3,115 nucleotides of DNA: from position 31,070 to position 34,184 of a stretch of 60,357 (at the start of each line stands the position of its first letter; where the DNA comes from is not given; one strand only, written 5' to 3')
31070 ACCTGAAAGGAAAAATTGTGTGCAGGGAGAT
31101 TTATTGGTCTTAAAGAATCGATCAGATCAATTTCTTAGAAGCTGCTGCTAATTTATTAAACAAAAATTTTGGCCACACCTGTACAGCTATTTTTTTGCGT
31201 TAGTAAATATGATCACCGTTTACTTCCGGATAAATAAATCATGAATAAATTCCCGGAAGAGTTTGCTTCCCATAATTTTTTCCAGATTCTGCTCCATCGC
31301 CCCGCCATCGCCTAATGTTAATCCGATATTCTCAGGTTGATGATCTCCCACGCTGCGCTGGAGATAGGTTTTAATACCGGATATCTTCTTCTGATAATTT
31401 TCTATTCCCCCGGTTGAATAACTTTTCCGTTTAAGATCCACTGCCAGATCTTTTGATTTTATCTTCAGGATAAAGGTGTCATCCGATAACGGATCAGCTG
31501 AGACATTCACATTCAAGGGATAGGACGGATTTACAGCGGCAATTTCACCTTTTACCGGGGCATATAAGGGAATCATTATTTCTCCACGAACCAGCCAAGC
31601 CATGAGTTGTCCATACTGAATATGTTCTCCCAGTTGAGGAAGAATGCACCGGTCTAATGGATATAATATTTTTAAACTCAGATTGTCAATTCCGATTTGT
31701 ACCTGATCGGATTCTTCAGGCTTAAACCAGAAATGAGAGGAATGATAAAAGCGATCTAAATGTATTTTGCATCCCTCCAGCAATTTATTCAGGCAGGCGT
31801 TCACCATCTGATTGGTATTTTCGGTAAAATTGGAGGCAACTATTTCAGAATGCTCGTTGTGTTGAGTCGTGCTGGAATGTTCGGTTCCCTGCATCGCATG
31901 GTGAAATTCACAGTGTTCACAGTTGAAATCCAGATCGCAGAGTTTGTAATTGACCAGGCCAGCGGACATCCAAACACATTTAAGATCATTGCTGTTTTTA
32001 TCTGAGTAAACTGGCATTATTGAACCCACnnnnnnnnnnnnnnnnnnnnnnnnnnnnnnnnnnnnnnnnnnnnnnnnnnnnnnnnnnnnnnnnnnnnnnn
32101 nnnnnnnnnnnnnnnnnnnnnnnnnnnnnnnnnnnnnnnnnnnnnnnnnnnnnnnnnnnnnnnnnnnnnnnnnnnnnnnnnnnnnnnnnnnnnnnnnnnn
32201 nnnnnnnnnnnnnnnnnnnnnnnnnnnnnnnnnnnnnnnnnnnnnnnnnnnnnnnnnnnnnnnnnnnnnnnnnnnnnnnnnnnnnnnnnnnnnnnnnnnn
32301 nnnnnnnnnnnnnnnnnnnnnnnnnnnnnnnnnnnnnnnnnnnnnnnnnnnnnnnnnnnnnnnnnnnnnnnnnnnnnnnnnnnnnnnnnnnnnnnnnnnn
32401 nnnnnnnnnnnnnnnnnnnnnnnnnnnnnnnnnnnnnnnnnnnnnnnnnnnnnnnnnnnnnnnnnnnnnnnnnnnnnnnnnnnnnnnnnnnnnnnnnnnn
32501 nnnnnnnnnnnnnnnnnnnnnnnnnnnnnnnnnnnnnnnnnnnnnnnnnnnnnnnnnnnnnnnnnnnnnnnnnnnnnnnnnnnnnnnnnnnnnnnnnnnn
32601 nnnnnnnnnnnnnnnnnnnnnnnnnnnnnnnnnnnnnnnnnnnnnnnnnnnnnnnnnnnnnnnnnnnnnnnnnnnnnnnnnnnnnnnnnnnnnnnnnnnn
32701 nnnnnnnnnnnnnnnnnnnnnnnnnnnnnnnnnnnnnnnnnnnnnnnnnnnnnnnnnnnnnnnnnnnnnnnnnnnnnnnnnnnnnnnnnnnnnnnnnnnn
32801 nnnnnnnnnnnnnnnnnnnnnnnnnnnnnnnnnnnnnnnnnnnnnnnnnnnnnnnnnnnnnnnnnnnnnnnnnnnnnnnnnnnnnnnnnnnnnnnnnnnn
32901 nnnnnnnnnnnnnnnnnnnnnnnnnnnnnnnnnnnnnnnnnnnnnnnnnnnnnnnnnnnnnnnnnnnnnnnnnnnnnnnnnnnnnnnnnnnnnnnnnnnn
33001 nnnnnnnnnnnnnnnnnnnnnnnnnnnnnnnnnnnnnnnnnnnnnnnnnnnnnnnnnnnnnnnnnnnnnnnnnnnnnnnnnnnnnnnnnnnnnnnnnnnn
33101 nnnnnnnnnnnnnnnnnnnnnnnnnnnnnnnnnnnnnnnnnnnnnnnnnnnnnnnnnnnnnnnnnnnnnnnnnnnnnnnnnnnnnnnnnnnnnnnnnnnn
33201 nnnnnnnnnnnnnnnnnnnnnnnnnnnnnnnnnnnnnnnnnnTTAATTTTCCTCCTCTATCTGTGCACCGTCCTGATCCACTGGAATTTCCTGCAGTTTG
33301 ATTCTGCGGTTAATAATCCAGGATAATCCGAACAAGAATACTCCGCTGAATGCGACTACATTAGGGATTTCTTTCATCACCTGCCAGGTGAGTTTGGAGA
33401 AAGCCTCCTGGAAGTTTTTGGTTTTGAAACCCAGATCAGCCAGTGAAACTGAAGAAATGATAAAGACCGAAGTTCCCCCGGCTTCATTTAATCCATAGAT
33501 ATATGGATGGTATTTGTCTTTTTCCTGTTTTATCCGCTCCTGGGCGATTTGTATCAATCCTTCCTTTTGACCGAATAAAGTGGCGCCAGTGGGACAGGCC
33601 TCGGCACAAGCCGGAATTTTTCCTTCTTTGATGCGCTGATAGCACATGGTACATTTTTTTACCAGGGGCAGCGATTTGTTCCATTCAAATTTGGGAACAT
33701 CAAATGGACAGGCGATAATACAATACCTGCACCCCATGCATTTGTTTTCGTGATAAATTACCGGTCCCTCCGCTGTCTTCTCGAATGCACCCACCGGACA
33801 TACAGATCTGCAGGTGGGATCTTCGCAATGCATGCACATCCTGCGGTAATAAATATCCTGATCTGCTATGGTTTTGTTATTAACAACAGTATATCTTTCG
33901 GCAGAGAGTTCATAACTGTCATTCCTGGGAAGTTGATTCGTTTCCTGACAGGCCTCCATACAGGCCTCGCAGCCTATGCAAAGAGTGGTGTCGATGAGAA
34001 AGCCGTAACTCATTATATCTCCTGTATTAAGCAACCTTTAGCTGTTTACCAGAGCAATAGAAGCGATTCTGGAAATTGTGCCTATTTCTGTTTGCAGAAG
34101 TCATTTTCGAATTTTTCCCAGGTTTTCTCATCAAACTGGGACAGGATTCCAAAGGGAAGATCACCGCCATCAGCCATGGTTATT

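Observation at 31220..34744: Four-gene cassette: TM-anchored GcvH-like protein, NrfC-like 4x[4Fe-4S] subunit without Tat signal, NrfD-like membrane subunit, Cys-rich GcvH-like protein, and no catalytic subunit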

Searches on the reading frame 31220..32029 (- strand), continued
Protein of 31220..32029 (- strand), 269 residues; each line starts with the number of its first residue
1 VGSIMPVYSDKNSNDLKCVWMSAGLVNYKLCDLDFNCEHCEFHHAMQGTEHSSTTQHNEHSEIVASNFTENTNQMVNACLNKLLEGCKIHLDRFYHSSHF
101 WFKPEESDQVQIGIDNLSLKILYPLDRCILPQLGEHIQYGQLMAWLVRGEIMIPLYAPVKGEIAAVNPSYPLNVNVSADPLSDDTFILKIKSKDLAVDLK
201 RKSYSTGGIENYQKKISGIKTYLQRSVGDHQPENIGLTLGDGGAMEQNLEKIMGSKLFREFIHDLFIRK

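Call 63: fold_search(model_id=the predicted structure, library=pdb)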
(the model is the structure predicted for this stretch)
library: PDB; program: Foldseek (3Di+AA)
matches with E <= 10: 547; with E <= 0.001: 22
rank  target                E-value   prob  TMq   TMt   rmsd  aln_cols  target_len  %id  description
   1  3hgb                  2.6e-09  1.00  0.38  0.71   2.8       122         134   23  Crystal structure of glycine cleavage system protein H from Mycobacterium tuberculosis (released 2009-05-26)
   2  1onl_A                4.1e-09  1.00  0.40  0.78   3.4       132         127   29  Crystal structure of Thermus thermophilus HB8 H-protein of the glycine cleavage system (released 2003-08-26)
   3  3ift                  7.4e-09  1.00  0.38  0.71   2.7       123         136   24  Crystal structure of glycine cleavage system protein H from Mycobacterium tuberculosis, using X-rays from the Compact Li (released 2009-08-11)
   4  2edg_MODEL_1_A        4.0e-08  1.00  0.39  0.74   4.4       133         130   26  Solution structure of the GCV_H domain from mouse glycine (released 2007-08-14)
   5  9c19_D                8.6e-08  1.00  0.37  0.74   3.5       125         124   23  Structure of human LIAS (released 2025-07-09)
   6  8ugo_E                9.7e-08  1.00  0.38  0.76   3.4       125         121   24  Structure of the complex between Human LIAS and H-protein in the presence of 5'-deoxyadenosine (released 2025-07-09)
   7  3a8i_E                1.2e-07  1.00  0.35  0.70   3.0       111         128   27  Crystal Structure of ET-EHred-5-CH3-THF complex (released 2010-04-07)
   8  3klr                  1.5e-07  1.00  0.38  0.75   3.5       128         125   23  Bovine H-protein at 0.88 angstrom resolution (released 2010-06-09)
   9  3a7l                  1.5e-07  1.00  0.36  0.70   3.1       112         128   27  Crystal structure of E. coli apoH-protein (released 2010-01-19)
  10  3ab9                  1.8e-07  1.00  0.35  0.68   4.5       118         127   24  Crystal Structure of lipoylated E. coli H-protein (reduced form) (released 2010-04-07)
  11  3mxu                  2.5e-07  1.00  0.35  0.66   3.3       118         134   24  Crystal structure of glycine cleavage system protein H from Bartonella henselae (released 2010-05-26)
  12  3a8k_E                2.9e-07  1.00  0.36  0.71   3.0       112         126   27  Crystal Structure of ETD97N-EHred complex (released 2010-04-07)
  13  3a8j_E                2.9e-07  1.00  0.34  0.67   4.3       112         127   25  Crystal Structure of ET-EHred complex (released 2010-04-07)
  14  8ugo_C                3.3e-07  1.00  0.37  0.73   3.5       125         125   23  Structure of the complex between Human LIAS and H-protein in the presence of 5'-deoxyadenosine (released 2025-07-09)
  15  9c19_E                6.0e-07  1.00  0.37  0.73   3.7       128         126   25  Structure of human LIAS (released 2025-07-09)
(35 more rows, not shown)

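Call 84: find_encoding_contigs(protein=P0194, flank=6000, max_places=2)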
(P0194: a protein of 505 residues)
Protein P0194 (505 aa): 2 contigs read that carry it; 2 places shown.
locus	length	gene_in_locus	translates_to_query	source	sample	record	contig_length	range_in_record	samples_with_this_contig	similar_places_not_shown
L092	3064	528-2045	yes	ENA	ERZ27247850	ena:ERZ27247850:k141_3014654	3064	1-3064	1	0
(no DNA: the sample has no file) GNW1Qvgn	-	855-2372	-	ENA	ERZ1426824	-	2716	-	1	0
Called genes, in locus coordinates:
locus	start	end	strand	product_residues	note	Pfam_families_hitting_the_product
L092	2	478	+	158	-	?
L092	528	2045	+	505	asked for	PF01597:GCV_H, PF00512:HisKA, PF02518:HATPase_c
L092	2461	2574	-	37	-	-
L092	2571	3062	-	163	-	?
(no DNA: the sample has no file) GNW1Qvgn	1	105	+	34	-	?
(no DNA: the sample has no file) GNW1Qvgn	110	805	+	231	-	PF01597:GCV_H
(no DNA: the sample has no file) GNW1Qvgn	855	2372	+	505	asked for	PF01597:GCV_H, PF00512:HisKA, PF02518:HATPase_c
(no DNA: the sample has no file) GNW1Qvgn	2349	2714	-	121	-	?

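Call 85: find_encoding_contigs(protein=P0185, flank=8000, max_places=1)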
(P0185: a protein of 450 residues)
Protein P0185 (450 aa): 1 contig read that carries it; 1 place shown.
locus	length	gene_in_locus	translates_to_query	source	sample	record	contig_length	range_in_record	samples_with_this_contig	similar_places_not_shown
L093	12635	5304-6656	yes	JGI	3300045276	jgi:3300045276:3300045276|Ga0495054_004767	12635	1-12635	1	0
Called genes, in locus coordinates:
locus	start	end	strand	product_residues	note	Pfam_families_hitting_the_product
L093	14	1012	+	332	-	PF00171:Aldedh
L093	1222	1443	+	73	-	-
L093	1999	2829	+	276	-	PF01676:Metalloenzyme, PF13482:RNase_H_2 (weak)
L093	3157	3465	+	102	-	-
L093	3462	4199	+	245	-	PF18912:DZR_2, PF00156:Pribosyltran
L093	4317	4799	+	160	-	PF01467:CTP_transf_like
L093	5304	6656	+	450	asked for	PF01597:GCV_H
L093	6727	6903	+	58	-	PF00070:Pyr_redox (weak), PF12831:FAD_oxidored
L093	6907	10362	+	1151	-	PF00037:Fer4 (weak), PF00890:FAD_binding_2 (weak), PF12831:FAD_oxidored (weak), PF13450:NAD_binding_8 (weak), PF00037:Fer4, PF12837:Fer4_6 (weak), PF12838:Fer4_7, PF01597:GCV_H, +7 more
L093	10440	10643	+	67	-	PF02662:FlpD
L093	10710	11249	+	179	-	-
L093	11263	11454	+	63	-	PF00890:FAD_binding_2 (weak), PF01134:GIDA (weak), PF01266:DAO (weak), PF07992:Pyr_redox_2 (weak), PF12831:FAD_oxidored, PF13450:NAD_binding_8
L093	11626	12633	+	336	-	?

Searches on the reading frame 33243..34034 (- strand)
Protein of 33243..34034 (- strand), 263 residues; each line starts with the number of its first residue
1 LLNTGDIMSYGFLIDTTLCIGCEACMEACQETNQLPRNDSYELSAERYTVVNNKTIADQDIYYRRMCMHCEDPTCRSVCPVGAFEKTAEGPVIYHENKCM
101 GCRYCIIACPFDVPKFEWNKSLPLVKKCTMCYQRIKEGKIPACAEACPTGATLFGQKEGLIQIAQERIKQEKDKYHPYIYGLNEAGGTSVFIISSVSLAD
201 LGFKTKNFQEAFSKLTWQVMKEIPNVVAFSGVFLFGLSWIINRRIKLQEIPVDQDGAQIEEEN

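Call 3: search_protein_families(library=pfam, proteins=[window:33243-34034:-], max_evalue=1)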
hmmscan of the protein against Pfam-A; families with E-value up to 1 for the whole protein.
window:33243-34034:- (263 aa): 16 families
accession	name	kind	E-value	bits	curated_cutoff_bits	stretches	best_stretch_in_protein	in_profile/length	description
PF13247.11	Fer4_11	-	1.4e-22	80.2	26.2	1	62-156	5-99/100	4Fe-4S dicluster domain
PF00037.32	Fer4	-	7.9e-12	44.9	21.1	3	93-114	2-23/24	4Fe-4S binding domain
PF13187.11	Fer4_9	-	1.4e-10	41.5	27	2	19-83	2-51/52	4Fe-4S dicluster domain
PF12838.12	Fer4_7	-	1.7e-10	41.6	27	3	19-83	2-52/52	4Fe-4S dicluster domain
PF12797.12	Fer4_2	-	2.8e-10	39.9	24.5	2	91-111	2-22/22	4Fe-4S binding domain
PF13237.11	Fer4_10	-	7.8e-10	39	25.5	3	92-148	2-53/53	4Fe-4S dicluster domain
PF12798.12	Fer4_3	-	6.3e-07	30.2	27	3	128-151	1-15/15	4Fe-4S binding domain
PF12837.12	Fer4_6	-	2.5e-06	27.6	25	2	14-29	4-19/24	4Fe-4S binding domain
PF13484.11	Fer4_16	-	8.5e-05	23.7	30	1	19-81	2-65/66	4Fe-4S double cluster binding domain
PF14697.11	Fer4_21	-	0.00011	22.6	35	2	65-111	6-53/59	4Fe-4S dicluster domain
PF13183.11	Fer4_8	-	0.00045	21.1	27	1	18-82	4-67/68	4Fe-4S dicluster domain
PF25160.1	LdpA_Fe-S-bd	-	0.00067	19.8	27.6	1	69-112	4-41/49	LdpA Fe-S cluster-binding domain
PF12800.12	Fer4_4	-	0.0015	19.2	24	2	97-111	2-16/17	4Fe-4S binding domain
PF13459.11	Fer4_15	-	0.027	15.6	22.4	1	14-36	3-25/66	4Fe-4S single cluster domain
PF13534.11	Fer4_17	-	0.04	14.9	22.2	1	19-82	2-59/61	4Fe-4S dicluster domain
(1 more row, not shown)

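Call 4: search_protein_families(library=ncbifam, proteins=[window:33243-34034:-], max_evalue=1)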
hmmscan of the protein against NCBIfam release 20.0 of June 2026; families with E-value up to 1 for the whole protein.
window:33243-34034:- (263 aa): 66 families (the best 25 are shown)
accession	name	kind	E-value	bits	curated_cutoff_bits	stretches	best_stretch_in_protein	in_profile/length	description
NF045715.1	sulf_resp_HmcB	equivalog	2.4e-70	237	420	1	7-247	34-288/307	sulfate respiration complex iron-sulfur protein HmcB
NF008134.0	PRK10882.1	equivalog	5.2e-58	196.7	263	1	10-249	39-320/329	hydrogenase 2 operon protein HybA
TIGR01582.1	FDH-beta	equivalog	2.4e-35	122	334.7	1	12-195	24-222/283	formate dehydrogenase subunit beta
NF011569.0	PRK14993.1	equivalog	1.1e-33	116.7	416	1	9-182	43-209/244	tetrathionate reductase subunit TtrB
TIGR02951.1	DMSO_dmsB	equivalog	4e-33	114.7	214.1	1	10-159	2-155/161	DMSO/selenate family reductase complex B subunit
NF045797.1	DsrO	equivalog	5e-33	114.5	200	1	9-156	43-201/235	sulfate reduction electron transfer complex DsrMKJOP subunit DsrO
TIGR03149.1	cyt_nit_nrfC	equivalog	5.2e-33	114.3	377.6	1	7-160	36-187/225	cytochrome c nitrite reductase Fe-S protein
NF038355.1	FDH3_beta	equivalog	6.4e-31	107.8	240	2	12-131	5-121/180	formate dehydrogenase FDH3 subunit beta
NF041715.1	arsenate_red_ArrB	equivalog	4.1e-25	88.7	450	2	8-117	1-107/233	arsenate respiratory reductase iron-sulfur subunit ArrB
NF041782.1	mnquin_red_QrcC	equivalog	7.6e-24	84.7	400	2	10-119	1-121/239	menaquinone reductase iron-sulfur cluster-binding subunit QrcC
NF009408.0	PRK12769.1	equivalog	2.5e-21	75.5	1003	1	13-171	6-161/659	formate-dependent uric acid utilization protein AegA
TIGR03478.1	DMSO_red_II_bet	subfamily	1.7e-20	73.2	480.7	1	61-156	125-219/321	DMSO reductase family type II enzyme, iron-sulfur subunit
NF009451.0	PRK12809.1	equivalog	2.5e-19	69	1154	1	15-170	8-152/639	formate-dependent uric acid utilization protein YgfT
NF045766.1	PhenlGlyoxDHPadI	equivalog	3e-18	65.8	700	1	15-159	10-140/443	NADH-dependent phenylglyoxylate dehydrogenase subunit beta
NF042979.1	EthbenzDh_ebdB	equivalog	1.3e-17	63.7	740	1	61-157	147-242/354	ethylbenzene dehydrogenase subunit beta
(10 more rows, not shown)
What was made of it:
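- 33243..34013 (-): Gene 2: HybA/HmcB-like 4x[4Fe-4S] protein with a C-terminal TM helix followed by NRR and no Tat leader. NCBIfam HmcB 2.4e-70 and HybA 5.2e-58, both below their cut-offs (call 4).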

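Call 28: search_solved_structures(query=window:33243-34013:-, max_evalue=0.00001, show_alignments=1)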
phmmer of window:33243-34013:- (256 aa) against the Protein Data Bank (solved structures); distinct sequences matched with E-value up to 0.00001: 27.
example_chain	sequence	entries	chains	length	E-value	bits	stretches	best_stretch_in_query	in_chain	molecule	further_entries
1kqf_B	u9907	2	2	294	4.6e-35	124.4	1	6-186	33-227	FORMATE DEHYDROGENASE, NITRATE-INDUCIBLE, IRON-SULFUR SUBUNIT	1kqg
2vpw_B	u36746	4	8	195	1.1e-27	100.3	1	3-152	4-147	NRFC PROTEIN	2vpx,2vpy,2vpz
9vap_B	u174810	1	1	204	6.6e-24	87.9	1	5-164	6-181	4Fe-4S dicluster domain-containing protein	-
6cz7_B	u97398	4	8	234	1.9e-23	86.4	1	2-110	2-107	4Fe-4S ferredoxin, iron-sulfur binding domain protein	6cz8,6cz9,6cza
30gj_B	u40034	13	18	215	4.8e-20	75.2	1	4-174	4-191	Formate dehydrogenase, beta subunit, putative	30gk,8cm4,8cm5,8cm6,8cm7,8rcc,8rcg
6sdr_B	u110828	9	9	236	7.1e-20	74.6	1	4-174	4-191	Formate dehydrogenase, beta subunit, putative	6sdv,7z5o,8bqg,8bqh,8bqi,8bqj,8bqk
8rc8_B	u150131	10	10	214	8.8e-20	74.3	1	5-174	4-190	Formate dehydrogenase, beta subunit, putative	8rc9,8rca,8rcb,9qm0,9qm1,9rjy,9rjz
2ivf_B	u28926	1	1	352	8.4e-19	71.1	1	54-162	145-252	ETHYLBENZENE DEHYDROGENASE BETA-SUBUNIT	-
4ydd_B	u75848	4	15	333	5.9e-17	65.1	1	54-165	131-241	DMSO reductase family type II enzyme, iron-sulfur subunit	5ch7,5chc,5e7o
7z0s_B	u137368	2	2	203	9.7e-17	64.3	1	6-116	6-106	Formate hydrogenlyase subunit 2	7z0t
1q16_B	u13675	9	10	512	1.2e-16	64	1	54-143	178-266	Respiratory nitrate reductase 1 beta chain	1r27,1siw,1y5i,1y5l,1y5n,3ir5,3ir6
3egw_B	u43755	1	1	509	2.4e-16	63.1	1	54-143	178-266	Respiratory nitrate reductase 1 beta chain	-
1y4z_B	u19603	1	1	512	2.4e-16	63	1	54-143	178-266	Respiratory nitrate reductase 1 beta chain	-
6f0k_B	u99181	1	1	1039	3.1e-16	62.7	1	3-117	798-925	Fe-S-cluster-containing hydrogenase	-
1h0h_B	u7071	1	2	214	3.9e-15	59.1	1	2-168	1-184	FORMATE DEHYDROGENASE SUBUNIT BETA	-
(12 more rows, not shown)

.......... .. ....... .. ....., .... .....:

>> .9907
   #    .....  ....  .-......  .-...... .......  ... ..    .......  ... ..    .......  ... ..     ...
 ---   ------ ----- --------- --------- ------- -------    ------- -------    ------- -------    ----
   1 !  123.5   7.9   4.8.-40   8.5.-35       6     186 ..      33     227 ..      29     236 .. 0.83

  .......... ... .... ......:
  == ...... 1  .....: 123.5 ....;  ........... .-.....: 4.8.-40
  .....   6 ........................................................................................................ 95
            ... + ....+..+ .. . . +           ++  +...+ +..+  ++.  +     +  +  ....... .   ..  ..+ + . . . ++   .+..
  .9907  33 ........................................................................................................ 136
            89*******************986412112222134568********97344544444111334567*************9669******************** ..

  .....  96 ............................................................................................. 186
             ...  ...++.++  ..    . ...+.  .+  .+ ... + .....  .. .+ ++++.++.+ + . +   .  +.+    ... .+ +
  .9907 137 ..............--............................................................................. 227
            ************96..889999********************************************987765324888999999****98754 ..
